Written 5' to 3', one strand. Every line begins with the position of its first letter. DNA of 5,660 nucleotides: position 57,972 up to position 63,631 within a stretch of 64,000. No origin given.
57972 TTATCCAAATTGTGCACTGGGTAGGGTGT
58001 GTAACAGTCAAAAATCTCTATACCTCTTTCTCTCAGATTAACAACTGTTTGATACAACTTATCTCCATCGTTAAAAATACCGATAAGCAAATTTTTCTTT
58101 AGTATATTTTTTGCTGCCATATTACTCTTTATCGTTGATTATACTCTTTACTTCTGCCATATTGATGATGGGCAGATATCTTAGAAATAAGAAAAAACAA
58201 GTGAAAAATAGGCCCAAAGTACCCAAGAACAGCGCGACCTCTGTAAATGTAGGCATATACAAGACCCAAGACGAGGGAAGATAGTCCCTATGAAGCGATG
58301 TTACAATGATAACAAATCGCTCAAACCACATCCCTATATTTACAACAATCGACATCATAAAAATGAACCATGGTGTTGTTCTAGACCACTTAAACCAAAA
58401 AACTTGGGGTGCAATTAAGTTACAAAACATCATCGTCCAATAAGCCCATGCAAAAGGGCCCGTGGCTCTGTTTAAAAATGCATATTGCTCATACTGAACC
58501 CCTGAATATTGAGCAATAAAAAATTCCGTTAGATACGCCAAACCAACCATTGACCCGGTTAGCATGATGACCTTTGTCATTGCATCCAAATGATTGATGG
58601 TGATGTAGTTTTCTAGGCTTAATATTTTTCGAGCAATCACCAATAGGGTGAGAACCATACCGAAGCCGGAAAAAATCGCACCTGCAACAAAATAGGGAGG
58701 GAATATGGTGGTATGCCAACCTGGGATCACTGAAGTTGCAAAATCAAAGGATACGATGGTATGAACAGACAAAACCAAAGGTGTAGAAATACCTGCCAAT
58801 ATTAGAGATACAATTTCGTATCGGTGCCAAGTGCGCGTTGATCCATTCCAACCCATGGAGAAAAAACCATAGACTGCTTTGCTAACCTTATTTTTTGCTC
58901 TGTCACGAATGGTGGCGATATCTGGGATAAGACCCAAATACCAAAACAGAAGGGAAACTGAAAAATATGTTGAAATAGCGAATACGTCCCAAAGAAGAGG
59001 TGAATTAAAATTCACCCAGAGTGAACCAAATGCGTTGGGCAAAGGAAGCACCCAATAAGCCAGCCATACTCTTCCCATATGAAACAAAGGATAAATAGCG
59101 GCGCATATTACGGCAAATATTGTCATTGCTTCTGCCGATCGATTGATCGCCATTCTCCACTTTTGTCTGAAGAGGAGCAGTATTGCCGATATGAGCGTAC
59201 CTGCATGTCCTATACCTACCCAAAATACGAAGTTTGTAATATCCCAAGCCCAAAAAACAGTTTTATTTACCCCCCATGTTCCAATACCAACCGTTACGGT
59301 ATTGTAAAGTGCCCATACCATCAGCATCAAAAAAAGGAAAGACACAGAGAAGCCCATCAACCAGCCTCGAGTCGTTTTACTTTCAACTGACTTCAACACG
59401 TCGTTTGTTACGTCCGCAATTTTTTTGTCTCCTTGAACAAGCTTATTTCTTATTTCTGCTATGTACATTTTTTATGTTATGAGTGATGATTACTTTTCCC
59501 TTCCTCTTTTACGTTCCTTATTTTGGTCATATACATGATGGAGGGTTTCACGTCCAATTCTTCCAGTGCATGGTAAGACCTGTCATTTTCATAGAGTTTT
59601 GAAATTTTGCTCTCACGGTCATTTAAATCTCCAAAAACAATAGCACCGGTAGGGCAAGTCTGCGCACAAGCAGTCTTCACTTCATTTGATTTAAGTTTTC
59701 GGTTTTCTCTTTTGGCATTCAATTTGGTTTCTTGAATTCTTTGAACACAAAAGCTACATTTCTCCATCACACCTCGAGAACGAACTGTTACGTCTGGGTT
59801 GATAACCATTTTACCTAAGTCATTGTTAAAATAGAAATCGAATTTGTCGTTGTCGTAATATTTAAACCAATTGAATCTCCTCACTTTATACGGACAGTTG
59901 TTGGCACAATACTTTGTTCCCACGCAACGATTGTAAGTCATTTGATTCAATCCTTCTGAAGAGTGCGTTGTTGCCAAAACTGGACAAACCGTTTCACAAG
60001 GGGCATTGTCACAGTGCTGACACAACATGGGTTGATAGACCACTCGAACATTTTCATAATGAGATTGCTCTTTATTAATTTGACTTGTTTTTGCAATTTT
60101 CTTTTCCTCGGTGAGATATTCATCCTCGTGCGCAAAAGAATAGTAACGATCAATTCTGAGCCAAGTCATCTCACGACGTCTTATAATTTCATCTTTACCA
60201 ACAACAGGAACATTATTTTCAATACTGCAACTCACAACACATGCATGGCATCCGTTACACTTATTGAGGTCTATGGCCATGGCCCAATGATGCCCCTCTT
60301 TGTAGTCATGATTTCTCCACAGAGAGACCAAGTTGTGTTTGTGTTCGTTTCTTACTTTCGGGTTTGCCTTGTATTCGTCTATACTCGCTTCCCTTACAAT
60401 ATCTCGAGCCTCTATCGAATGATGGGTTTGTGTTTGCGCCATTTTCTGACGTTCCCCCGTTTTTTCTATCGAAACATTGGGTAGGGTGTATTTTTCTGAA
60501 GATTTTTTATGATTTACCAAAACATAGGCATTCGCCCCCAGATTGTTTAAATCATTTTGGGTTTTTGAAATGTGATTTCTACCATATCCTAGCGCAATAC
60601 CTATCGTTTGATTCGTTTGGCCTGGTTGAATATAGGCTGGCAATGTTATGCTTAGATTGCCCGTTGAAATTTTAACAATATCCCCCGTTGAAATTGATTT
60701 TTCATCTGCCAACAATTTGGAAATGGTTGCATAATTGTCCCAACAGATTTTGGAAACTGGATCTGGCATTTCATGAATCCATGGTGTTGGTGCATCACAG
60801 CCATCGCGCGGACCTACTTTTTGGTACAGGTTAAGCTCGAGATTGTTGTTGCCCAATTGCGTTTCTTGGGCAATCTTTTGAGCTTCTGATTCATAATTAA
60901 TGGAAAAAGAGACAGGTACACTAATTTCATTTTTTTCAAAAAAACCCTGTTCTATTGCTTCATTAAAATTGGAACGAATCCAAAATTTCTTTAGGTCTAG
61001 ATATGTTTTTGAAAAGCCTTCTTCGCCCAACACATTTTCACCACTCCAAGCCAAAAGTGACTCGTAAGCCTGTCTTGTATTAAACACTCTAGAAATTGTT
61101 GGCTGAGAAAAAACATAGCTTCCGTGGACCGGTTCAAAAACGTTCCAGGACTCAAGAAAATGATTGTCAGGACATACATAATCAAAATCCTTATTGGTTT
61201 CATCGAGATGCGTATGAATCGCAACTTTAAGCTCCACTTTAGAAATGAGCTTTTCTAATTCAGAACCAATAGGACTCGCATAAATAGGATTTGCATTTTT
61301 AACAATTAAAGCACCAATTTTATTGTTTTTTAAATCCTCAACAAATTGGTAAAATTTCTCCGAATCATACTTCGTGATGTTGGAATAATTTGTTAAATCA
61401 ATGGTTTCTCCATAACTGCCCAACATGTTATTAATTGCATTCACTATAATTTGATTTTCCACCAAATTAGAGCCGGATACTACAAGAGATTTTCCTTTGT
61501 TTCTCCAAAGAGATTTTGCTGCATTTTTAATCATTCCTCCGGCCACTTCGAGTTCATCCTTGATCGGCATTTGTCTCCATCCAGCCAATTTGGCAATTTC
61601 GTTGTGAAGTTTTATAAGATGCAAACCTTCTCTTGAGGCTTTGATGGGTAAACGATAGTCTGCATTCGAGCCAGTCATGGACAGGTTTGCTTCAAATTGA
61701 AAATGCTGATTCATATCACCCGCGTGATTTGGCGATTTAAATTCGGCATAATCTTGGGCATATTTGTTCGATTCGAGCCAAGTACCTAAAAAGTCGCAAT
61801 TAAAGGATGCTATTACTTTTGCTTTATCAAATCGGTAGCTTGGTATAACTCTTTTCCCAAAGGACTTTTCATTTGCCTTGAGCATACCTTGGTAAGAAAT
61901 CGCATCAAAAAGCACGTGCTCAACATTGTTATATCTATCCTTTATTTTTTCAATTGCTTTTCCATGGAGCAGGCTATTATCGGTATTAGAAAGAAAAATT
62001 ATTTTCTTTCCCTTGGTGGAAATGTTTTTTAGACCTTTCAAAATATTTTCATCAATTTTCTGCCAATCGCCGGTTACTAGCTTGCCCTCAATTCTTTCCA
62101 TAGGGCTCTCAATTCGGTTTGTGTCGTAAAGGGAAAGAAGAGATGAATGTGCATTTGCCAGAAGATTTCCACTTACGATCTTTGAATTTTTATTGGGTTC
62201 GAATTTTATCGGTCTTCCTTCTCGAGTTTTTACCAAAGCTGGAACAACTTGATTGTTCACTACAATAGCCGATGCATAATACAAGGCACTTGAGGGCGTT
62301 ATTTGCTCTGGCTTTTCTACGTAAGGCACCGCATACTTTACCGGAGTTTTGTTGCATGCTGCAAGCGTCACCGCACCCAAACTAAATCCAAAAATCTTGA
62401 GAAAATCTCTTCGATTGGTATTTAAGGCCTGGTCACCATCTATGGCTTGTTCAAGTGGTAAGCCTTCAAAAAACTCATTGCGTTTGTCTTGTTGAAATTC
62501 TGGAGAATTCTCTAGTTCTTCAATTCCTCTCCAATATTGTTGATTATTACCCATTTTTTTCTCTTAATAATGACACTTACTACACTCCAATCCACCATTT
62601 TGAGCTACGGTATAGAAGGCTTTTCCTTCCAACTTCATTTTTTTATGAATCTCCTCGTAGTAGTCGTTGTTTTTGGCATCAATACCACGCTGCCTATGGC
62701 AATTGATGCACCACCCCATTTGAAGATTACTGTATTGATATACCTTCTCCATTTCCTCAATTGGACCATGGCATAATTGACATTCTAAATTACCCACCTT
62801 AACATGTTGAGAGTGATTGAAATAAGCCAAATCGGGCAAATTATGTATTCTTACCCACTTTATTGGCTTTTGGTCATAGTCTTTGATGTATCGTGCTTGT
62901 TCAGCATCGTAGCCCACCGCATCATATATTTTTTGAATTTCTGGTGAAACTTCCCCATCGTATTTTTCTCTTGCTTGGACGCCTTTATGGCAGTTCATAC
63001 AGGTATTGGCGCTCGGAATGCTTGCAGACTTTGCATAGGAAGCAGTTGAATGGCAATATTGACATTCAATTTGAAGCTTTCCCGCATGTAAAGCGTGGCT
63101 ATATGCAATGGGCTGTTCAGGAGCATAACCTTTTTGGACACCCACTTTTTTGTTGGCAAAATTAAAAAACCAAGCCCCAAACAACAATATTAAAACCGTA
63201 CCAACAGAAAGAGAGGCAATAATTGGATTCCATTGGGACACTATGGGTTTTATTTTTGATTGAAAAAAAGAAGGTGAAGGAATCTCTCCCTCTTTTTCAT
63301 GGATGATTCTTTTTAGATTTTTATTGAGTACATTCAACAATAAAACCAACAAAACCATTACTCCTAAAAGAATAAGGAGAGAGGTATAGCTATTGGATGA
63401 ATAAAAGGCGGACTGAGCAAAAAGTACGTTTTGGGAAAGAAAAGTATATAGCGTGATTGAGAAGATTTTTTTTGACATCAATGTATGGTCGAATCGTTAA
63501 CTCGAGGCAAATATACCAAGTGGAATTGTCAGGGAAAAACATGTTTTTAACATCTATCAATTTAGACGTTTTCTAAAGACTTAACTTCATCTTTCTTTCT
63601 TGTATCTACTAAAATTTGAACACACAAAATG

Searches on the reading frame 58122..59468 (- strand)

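Call 6: search_protein_families(library=pfam, proteins=[window:58122-59468:-], max_evalue=0.01)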
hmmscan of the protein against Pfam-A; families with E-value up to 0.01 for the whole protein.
window:58122-59468:- (448 aa): 1 family
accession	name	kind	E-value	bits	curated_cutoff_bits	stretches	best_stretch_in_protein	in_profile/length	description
PF03916.19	NrfD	-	8.5e-19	68.8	25.8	1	68-392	6-309/313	Polysulphide reductase, NrfD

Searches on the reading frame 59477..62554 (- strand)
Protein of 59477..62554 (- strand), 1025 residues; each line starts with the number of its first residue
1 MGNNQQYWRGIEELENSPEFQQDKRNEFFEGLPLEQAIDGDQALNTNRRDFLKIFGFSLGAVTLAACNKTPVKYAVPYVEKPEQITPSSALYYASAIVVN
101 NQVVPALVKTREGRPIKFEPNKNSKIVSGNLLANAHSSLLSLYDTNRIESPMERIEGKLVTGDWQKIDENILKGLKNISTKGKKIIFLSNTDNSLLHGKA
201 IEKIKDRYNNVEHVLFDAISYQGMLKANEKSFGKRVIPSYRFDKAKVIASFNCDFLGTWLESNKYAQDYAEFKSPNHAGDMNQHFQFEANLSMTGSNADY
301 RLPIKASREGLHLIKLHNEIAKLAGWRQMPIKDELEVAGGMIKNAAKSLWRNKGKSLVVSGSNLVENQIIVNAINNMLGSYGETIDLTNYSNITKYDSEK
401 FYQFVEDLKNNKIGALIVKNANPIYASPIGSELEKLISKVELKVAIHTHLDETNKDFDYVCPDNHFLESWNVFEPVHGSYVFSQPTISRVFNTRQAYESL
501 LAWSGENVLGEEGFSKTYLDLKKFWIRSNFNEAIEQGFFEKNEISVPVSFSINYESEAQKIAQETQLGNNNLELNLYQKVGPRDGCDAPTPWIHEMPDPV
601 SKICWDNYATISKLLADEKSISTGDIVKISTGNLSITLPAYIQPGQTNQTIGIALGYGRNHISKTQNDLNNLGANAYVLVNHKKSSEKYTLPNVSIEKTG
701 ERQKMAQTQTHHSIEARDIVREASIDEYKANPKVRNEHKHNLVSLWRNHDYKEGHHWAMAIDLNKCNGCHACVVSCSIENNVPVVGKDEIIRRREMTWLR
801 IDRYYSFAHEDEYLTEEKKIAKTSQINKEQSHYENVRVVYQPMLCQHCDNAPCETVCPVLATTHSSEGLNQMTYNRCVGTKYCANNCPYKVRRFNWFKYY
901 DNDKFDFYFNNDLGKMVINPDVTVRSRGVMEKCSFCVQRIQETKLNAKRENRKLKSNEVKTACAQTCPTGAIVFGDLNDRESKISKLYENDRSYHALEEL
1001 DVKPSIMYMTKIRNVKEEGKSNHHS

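Call 6: search_protein_families(library=pfam, proteins=[window:59477-62554:-], max_evalue=0.01)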
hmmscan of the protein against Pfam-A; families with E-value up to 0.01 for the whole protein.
window:59477-62554:- (1025 aa): 8 families
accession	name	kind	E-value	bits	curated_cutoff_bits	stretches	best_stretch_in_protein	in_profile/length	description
PF12838.12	Fer4_7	-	1e-14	55.2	27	2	765-859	1-50/52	4Fe-4S dicluster domain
PF13247.11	Fer4_11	-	4.2e-10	40.1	26.2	1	837-896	2-63/100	4Fe-4S dicluster domain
PF13183.11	Fer4_8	-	1.2e-06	29.4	27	1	763-859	2-66/68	4Fe-4S dicluster domain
PF13237.11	Fer4_10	-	1.7e-06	28.3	25.5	1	838-888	2-53/53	4Fe-4S dicluster domain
PF12837.12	Fer4_6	-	5.6e-05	23.3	25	0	760-776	3-19/24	4Fe-4S binding domain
PF25160.1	LdpA_Fe-S-bd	-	8.3e-05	22.7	27.6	1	850-890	6-41/49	LdpA Fe-S cluster-binding domain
PF12797.12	Fer4_2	-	0.00014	22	24.5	1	757-776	1-20/22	4Fe-4S binding domain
PF13187.11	Fer4_9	-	0.00056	20.3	27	0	765-859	1-49/52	4Fe-4S dicluster domain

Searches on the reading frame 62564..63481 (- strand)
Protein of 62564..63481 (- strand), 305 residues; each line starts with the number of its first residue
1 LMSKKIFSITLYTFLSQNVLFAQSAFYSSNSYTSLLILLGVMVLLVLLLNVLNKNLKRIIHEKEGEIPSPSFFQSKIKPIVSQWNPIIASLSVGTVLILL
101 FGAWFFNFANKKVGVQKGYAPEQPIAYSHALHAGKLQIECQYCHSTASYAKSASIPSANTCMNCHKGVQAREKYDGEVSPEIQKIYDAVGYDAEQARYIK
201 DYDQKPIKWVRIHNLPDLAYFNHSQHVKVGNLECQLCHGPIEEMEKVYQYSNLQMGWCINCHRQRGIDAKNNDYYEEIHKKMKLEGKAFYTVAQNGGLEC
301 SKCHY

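Call 6: search_protein_families(library=pfam, proteins=[window:62564-63481:-], max_evalue=0.01)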
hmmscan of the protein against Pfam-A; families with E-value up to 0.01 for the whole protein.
window:62564-63481:- (305 aa): 4 families
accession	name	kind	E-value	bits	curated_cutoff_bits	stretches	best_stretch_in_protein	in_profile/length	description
PF14522.11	Cytochrome_C7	-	6.1e-12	45.6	24.8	2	126-172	2-55/67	Cytochrome c7 and related cytochrome c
PF02085.21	Cytochrom_CIII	-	9e-10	39.3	22.9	2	219-304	21-82/101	Class III cytochrome C family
PF14537.11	Cytochrom_c3_2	-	1.4e-08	35.5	25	2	135-175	4-43/79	Cytochrome c3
PF22113.1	Mtrc-MtrF_II-IV_dom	-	2e-07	31.1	30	1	229-304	4-88/176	Outer membrane cytochrome MtrC/MtrF-like, domains II/IV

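Call 20: find_homologous_proteins(query=window:62564-63439:-)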
Query window:62564-63439:- (291 aa): 7999 proteins with E <= 0.001 among 8000 candidates; the best 120 are listed.
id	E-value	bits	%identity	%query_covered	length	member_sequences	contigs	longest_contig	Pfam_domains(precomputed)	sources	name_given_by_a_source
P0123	1.4e-180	617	100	91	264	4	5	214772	PF14537.12,PF02085.22,PF14522.12,PF22113.2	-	-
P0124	3.9e-162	556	88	85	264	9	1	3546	PF14537.12,PF02085.22,PF14522.12,PF22113.2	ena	-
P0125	1.4e-133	463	65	97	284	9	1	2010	PF14537.12,PF02085.22,PF14522.12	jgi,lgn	-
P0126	1.1e-131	456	66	97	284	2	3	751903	PF14537.12,PF02085.22,PF14522.12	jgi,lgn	jgi:hypothetical protein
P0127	1.2e-128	447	63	97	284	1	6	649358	PF14537.12,PF02085.22,PF14522.12,PF22113.2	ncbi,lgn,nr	ncbi:MAG: hypothetical protein H6606_05675 [Flavobacteriales bacterium]|nr:hypothetical protein [Fla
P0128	6.2e-128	444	64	97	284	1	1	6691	PF14537.12,PF02085.22,PF14522.12,PF22113.2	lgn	-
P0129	1.1e-126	440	63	97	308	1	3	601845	PF14537.12,PF02085.22,PF14522.12,PF22113.2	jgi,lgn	jgi:hypothetical protein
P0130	2.3e-126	439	63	97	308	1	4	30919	PF14537.12,PF02085.22,PF14522.12,PF22113.2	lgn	-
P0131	5.3e-125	435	63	97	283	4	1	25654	PF14537.12,PF02085.22,PF14522.12,PF22113.2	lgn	-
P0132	1.7e-124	433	63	99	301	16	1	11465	PF14537.12,PF02085.22,PF14522.12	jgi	jgi:hypothetical protein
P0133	2.5e-123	429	63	96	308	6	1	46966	PF14537.12,PF02085.22,PF14522.12,PF22113.2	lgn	-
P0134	3.2e-123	429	65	87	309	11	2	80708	PF14537.12,PF02085.22,PF14522.12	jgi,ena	-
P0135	1.3e-122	427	60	97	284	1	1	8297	PF14537.12,PF02085.22,PF14522.12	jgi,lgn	jgi:hypothetical protein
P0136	2.3e-122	426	63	96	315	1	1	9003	PF14537.12,PF02085.22,PF14522.12,PF22113.2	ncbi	-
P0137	3.4e-122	425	63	97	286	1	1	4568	PF14537.12,PF02085.22,PF14522.12,PF22113.2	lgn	-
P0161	7.9e-120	418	62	97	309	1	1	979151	PF14537.12,PF02085.22,PF14522.12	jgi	jgi:hypothetical protein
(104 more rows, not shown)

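Call 44: search_protein_families(library=ncbifam, proteins=[window:62564-63439:-], max_evalue=0.001)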
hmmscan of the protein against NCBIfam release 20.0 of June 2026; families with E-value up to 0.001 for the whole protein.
window:62564-63439:- (291 aa): 4 families
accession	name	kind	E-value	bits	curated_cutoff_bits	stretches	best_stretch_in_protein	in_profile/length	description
NF041781.1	mnquin_red_QrcA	equivalog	1.7e-18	66.9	180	1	78-257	5-167/174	menaquinone reductase multiheme cytochrome c subunit QrcA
NF047727.1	4hemeCytCCctA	equivalog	9.2e-06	25.8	180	0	219-266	59-105/109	tetraheme c-type cytochrome CctA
TIGR03508.1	decahem_SO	subfamily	0.00013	21.5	192.2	0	196-257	74-133/258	DmsE family decaheme c-type cytochrome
NF041762.1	diheme_GEGP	equivalog_domain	0.00085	18.6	300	0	125-162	28-62/359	GEGP motif-containing diheme protein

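Call 55: find_encoding_contigs(protein=P0161, flank=1000, max_places=2)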
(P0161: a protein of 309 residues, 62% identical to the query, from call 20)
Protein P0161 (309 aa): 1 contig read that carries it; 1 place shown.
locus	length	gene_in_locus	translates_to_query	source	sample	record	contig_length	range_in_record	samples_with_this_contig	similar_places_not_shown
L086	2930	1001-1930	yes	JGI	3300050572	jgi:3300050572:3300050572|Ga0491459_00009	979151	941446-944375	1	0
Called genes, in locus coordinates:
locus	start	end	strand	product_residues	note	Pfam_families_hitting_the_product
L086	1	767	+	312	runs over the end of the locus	PF02562:PhoH, PF13604:AAA_30 (weak), PF13245:AAA_19 (weak)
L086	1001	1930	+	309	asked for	PF02085:Cytochrom_CIII (faint), PF14522:Cytochrome_C7 (faint), PF14537:Cytochrom_c3_2 (faint)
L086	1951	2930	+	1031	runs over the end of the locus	PF12838:Fer4_7 (faint), PF13237:Fer4_10 (faint), PF13247:Fer4_11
